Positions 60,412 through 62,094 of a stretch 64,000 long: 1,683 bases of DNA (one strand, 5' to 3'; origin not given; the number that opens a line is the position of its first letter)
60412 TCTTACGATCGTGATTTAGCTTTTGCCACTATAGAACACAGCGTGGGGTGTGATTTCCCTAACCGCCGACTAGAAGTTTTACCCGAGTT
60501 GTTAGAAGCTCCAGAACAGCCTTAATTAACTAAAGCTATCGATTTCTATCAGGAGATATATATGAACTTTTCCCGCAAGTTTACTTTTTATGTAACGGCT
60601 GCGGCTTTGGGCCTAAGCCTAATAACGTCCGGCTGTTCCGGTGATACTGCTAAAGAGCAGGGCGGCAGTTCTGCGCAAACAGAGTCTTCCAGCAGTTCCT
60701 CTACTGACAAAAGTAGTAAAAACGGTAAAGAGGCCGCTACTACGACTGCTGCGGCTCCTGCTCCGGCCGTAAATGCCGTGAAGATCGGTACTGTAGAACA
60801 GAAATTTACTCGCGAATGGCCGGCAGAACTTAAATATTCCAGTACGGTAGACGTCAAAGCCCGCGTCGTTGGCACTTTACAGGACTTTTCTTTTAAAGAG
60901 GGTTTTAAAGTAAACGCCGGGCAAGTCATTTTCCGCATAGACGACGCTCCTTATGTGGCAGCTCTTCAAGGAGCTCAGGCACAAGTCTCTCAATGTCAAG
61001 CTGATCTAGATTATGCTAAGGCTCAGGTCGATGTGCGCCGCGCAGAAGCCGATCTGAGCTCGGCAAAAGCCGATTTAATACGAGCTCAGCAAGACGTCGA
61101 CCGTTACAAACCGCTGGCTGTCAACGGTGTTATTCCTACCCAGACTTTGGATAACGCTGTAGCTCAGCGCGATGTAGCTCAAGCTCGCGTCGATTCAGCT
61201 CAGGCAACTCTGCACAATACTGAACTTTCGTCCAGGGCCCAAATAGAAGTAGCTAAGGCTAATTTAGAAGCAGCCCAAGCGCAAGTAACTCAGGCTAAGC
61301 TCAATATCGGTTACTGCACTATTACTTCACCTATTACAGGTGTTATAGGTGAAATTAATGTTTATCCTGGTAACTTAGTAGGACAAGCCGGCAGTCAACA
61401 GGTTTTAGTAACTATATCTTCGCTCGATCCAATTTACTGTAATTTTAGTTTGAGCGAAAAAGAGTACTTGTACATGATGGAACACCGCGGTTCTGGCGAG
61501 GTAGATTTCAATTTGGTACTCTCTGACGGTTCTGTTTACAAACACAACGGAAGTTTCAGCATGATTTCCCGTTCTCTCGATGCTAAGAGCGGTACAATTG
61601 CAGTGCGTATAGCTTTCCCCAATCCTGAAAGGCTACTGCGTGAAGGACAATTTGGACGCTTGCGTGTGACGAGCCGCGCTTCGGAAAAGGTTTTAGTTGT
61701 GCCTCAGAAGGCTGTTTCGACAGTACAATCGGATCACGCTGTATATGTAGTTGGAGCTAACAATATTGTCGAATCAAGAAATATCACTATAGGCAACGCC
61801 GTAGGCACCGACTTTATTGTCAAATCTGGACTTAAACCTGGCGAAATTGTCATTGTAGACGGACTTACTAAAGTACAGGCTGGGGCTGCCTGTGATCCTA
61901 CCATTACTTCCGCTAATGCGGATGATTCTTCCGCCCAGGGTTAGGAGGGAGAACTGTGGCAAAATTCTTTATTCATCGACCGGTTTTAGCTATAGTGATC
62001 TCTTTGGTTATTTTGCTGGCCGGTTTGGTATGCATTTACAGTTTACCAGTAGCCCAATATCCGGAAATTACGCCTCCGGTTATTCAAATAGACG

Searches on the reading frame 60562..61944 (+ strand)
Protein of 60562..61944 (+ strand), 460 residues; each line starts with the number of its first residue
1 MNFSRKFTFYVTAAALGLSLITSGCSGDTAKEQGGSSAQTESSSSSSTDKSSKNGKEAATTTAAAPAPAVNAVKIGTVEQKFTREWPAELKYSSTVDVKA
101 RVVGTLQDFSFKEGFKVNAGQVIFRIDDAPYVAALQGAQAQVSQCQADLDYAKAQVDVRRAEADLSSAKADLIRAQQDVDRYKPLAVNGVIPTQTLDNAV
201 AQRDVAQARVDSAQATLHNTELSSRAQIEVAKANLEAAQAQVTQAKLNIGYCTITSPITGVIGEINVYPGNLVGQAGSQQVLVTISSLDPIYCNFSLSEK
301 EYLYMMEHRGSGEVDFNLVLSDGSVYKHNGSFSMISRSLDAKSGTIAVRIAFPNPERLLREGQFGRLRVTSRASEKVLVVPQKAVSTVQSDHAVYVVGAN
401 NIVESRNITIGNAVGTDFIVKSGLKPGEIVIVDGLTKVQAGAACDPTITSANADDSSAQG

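Call 45: search_protein_families(library=pfam, proteins=[window:60562-61944:+], max_evalue=0.001)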
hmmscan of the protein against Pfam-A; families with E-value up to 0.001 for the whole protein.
window:60562-61944:+ (460 aa): 3 families
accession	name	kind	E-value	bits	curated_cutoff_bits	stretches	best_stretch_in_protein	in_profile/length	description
PF16576.10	HlyD_D23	-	1.6e-17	64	30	1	210-364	68-213/214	Barrel-sandwich domain of CusB or HlyD membrane-fusion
PF13437.12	HlyD_3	-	8.2e-10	39.8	22.2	1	253-360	1-104/106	HlyD family secretion protein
PF00529.27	CusB_dom_1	-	4.3e-05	24.1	26.5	1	270-432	12-89/89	Cation efflux system protein CusB domain 1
